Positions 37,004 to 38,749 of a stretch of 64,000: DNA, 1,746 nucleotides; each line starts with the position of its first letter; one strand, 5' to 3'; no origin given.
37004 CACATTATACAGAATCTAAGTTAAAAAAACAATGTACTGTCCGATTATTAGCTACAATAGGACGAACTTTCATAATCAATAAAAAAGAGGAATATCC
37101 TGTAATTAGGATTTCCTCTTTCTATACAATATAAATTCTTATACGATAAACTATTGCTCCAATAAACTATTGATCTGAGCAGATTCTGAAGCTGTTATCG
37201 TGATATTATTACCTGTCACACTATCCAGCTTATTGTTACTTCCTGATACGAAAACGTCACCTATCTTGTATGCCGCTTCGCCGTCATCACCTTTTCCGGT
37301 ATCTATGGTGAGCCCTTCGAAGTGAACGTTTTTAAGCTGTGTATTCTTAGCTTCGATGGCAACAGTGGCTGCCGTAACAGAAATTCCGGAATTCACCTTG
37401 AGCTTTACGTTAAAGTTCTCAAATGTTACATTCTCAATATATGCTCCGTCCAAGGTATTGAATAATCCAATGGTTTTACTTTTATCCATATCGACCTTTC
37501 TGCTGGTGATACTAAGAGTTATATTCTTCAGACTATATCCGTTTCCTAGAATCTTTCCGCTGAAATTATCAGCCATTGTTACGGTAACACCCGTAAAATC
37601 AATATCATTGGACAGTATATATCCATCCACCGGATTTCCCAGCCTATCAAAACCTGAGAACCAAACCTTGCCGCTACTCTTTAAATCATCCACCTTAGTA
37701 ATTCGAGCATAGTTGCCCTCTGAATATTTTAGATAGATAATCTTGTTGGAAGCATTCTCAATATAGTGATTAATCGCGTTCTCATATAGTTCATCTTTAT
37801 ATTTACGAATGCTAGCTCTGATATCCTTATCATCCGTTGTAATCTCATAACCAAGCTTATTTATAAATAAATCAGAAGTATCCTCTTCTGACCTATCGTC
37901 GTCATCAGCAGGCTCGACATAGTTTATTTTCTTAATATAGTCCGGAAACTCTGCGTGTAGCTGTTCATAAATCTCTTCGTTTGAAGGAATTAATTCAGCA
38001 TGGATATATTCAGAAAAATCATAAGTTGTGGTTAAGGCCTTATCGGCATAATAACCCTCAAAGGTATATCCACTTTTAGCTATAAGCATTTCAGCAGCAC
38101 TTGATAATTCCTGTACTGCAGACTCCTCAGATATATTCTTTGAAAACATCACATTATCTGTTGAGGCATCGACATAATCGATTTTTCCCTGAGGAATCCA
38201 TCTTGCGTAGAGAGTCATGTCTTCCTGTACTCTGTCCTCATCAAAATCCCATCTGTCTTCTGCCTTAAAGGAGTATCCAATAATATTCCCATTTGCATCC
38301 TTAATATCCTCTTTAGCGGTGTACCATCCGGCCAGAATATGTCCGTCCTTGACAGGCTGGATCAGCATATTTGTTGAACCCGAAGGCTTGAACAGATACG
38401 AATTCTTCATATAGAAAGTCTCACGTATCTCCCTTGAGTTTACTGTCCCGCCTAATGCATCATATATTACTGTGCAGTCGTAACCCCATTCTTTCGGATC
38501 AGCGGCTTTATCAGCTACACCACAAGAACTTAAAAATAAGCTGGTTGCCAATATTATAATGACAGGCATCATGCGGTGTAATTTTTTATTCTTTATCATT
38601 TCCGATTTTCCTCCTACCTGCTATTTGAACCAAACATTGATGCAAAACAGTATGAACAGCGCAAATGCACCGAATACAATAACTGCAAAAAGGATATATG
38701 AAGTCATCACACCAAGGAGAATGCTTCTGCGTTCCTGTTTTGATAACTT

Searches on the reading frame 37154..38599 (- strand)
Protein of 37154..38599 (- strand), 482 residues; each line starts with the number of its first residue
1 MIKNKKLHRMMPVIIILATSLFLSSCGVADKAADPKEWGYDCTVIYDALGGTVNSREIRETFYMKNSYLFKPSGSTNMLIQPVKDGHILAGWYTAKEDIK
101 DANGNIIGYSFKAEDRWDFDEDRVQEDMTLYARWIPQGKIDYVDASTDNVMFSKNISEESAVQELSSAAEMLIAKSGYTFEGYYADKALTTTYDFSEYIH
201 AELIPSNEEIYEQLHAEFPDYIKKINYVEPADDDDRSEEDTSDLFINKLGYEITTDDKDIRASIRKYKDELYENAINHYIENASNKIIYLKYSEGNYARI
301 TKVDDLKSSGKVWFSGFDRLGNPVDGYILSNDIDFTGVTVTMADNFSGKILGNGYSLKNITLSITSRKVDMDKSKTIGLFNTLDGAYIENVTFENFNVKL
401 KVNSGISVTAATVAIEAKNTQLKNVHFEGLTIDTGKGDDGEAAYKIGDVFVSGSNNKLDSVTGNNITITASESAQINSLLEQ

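Call 86: search_protein_families(library=pfam, proteins=[window:37154-38599:-], max_evalue=0.00001)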
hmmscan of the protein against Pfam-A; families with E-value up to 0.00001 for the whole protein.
window:37154-38599:- (482 aa): 1 family
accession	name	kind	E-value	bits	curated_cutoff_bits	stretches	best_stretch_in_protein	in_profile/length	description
PF09479.16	Flg_new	-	1.6e-12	47.8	27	0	173-197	28-52/65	Listeria-Bacteroides repeat domain (List_Bact_rpt)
